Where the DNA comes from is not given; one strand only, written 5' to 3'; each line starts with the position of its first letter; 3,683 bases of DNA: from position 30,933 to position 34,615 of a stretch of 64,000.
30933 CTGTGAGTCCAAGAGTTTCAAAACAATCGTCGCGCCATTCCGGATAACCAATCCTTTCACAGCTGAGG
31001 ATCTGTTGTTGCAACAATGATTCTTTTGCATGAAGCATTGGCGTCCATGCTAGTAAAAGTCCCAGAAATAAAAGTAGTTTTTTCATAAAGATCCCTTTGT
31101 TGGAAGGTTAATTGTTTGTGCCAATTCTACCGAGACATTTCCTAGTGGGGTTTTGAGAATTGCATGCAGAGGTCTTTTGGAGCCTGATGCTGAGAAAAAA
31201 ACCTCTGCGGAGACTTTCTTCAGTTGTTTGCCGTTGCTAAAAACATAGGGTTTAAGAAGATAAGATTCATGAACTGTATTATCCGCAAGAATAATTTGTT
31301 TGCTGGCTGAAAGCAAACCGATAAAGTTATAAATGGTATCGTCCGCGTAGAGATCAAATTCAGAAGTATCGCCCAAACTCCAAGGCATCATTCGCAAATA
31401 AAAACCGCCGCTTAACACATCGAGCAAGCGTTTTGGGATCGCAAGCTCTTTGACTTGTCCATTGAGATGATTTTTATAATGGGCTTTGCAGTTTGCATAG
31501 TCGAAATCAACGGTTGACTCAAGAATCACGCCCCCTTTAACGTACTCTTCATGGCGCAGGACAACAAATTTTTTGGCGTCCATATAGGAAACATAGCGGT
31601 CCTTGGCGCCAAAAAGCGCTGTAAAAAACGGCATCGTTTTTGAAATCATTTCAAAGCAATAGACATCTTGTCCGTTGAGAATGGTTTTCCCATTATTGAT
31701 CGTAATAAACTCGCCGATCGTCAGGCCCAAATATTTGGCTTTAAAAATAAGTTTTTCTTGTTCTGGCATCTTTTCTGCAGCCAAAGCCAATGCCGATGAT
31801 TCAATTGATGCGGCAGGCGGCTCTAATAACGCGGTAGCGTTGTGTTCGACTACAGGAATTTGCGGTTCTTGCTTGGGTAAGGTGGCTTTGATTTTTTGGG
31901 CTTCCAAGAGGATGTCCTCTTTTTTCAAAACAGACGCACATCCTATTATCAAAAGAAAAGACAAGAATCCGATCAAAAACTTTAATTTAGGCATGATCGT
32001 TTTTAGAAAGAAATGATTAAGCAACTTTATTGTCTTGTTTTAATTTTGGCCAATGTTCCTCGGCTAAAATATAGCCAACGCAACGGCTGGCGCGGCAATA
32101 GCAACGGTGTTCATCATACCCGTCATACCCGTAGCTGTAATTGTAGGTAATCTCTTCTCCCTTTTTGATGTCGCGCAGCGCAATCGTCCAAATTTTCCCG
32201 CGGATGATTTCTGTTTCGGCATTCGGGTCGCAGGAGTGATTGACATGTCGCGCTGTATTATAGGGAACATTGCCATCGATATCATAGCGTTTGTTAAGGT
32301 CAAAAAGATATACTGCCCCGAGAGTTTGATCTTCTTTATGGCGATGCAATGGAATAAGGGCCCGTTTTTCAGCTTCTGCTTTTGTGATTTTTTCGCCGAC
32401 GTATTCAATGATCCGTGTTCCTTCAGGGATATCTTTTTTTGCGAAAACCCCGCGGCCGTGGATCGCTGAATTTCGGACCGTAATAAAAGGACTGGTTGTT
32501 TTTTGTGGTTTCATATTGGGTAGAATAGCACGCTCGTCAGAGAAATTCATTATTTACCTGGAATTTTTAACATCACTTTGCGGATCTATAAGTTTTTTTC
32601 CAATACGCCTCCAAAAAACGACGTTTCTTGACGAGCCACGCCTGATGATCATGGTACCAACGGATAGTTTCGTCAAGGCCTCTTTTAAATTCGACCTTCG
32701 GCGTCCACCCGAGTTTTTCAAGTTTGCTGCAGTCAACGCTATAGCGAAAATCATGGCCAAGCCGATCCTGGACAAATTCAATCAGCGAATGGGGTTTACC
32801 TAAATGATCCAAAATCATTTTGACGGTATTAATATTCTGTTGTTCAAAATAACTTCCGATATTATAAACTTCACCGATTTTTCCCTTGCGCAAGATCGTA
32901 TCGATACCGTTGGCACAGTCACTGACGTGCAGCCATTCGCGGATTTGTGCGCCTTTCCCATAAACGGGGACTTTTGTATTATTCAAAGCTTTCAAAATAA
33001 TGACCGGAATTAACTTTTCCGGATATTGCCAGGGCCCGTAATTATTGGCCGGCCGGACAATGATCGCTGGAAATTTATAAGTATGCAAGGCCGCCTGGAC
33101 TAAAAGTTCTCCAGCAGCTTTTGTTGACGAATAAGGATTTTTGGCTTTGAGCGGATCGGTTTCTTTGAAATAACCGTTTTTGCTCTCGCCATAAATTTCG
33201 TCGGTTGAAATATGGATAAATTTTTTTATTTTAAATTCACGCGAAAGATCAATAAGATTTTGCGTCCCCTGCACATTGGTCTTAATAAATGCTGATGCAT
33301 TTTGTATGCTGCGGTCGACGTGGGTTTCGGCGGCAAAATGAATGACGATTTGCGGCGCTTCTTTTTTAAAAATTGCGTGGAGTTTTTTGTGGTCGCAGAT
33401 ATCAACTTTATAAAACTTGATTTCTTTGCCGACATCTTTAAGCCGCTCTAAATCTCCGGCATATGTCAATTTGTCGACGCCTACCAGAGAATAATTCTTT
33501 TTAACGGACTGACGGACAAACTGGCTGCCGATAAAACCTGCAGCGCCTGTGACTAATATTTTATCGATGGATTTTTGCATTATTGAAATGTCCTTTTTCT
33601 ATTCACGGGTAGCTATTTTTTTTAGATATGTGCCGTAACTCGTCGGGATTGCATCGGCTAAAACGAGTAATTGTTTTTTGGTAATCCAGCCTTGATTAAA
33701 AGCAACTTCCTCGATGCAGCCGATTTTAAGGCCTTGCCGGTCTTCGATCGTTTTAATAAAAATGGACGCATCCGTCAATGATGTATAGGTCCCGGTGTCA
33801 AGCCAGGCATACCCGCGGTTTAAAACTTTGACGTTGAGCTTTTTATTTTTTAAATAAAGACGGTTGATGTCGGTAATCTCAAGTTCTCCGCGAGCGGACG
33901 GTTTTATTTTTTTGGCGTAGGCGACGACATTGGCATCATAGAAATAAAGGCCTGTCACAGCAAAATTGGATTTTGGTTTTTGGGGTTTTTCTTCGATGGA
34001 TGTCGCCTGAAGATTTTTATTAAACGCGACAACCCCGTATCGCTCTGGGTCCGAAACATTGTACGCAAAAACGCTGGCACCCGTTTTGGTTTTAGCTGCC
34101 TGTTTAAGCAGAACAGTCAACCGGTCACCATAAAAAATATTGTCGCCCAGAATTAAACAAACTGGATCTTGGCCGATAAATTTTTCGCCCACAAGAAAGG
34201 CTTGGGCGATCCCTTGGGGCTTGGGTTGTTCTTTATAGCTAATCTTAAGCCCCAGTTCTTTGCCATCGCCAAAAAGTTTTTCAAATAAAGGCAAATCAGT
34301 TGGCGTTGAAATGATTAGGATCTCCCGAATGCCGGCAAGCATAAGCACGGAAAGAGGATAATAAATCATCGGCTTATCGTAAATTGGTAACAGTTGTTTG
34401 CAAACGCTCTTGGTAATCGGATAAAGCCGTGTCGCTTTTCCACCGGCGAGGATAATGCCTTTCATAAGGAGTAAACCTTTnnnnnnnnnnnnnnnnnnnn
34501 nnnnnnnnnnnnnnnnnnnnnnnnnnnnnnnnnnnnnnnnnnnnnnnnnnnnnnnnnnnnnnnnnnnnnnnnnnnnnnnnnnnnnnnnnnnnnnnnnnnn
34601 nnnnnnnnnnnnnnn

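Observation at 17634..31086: Co-directional cluster: three TMTC-like TPR/GT-C membrane proteins next to a 1320 aa secreted beta-helix protein, an S1 protease-TPR fusion and a tandem-repeat EF-hand protein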

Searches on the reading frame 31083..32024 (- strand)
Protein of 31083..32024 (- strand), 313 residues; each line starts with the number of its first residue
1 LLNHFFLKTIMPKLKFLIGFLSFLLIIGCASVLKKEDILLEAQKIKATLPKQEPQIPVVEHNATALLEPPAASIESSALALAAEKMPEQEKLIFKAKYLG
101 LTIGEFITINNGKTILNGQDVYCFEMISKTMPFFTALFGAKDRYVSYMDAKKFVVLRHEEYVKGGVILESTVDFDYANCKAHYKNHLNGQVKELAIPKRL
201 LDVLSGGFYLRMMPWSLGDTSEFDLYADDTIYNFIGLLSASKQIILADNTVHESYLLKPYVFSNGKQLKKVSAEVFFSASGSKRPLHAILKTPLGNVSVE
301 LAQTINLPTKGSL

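Call 4: search_protein_families(library=pfam, proteins=[window:31083-32024:-], max_evalue=0.01)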
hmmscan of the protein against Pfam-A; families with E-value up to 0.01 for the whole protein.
window:31083-32024:- (313 aa): 1 family
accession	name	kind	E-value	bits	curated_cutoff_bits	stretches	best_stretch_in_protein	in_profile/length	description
PF11306.15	DUF3108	-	3.6e-16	60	26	1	94-301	2-208/209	Protein of unknown function (DUF3108)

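Call 6: search_protein_families(library=ncbifam, proteins=[window:31083-32024:-], max_evalue=0.01)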
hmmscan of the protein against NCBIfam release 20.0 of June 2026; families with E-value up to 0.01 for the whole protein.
window:31083-32024:- (313 aa): 0 families

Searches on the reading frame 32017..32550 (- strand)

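Call 17: search_protein_families(library=pfam, proteins=[window:32017-32550:-], max_evalue=0.001)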
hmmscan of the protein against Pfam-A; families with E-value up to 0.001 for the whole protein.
window:32017-32550:- (177 aa): 1 family
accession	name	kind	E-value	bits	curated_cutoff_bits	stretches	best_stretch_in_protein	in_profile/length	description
PF00856.33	SET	-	2e-26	92.9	22.4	1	32-139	1-105/105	SET domain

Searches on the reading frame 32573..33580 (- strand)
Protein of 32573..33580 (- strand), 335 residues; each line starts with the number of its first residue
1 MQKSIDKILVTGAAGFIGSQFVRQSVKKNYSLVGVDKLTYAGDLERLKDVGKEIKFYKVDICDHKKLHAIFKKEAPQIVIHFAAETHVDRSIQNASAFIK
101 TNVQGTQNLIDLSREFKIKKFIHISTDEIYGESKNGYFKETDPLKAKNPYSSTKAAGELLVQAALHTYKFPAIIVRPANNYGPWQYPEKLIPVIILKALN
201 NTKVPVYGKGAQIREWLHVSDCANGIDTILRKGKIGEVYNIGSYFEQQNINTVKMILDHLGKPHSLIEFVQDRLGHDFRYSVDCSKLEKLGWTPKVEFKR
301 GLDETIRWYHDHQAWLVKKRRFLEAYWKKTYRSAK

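Call 17: search_protein_families(library=pfam, proteins=[window:32573-33580:-], max_evalue=0.001)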
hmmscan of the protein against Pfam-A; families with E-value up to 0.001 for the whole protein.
window:32573-33580:- (335 aa): 9 families
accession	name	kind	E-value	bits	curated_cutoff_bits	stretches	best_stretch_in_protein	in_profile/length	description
PF16363.11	GDP_Man_Dehyd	-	1.7e-72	245.1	27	1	9-305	1-332/332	GDP-mannose 4,6 dehydratase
PF01370.27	Epimerase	-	1.2e-67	228.2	20.9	1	8-242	1-240/240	NAD dependent epimerase/dehydratase family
PF04321.23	RmlD_sub_bind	-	1.1e-26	94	27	1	7-264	2-235/287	RmlD substrate binding domain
PF01073.25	3Beta_HSD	-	1e-20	74.4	22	1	9-223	1-222/280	3-beta hydroxysteroid dehydrogenase/isomerase family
PF02719.21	Polysacc_synt_2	-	6.4e-20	71.9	20.2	1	8-128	1-130/293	Polysaccharide biosynthesis protein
PF07993.18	NAD_binding_4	-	1.3e-17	64.2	20.1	1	77-179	90-206/258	Male sterility protein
PF13460.12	NAD_binding_10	-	4.7e-07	30.3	27.2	1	12-177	1-143/184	NAD(P)H-binding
PF00106.31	adh_short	-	5e-06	26.6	26.6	1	8-111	3-95/195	short chain dehydrogenase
PF05368.20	NmrA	-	0.00066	19.8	27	0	6-123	3-104/298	NmrA-like family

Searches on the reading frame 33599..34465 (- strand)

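Call 17: search_protein_families(library=pfam, proteins=[window:33599-34465:-], max_evalue=0.001)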
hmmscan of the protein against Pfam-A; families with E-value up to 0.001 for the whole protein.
window:33599-34465:- (288 aa): 2 families
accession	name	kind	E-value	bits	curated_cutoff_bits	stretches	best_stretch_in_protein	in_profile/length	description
PF00483.29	NTP_transferase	-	5.1e-74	249.4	21.2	1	2-238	1-243/245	Nucleotidyl transferase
PF12804.13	NTP_transf_3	-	4.7e-11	43.6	27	1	3-136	1-124/160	MobA-like NTP transferase domain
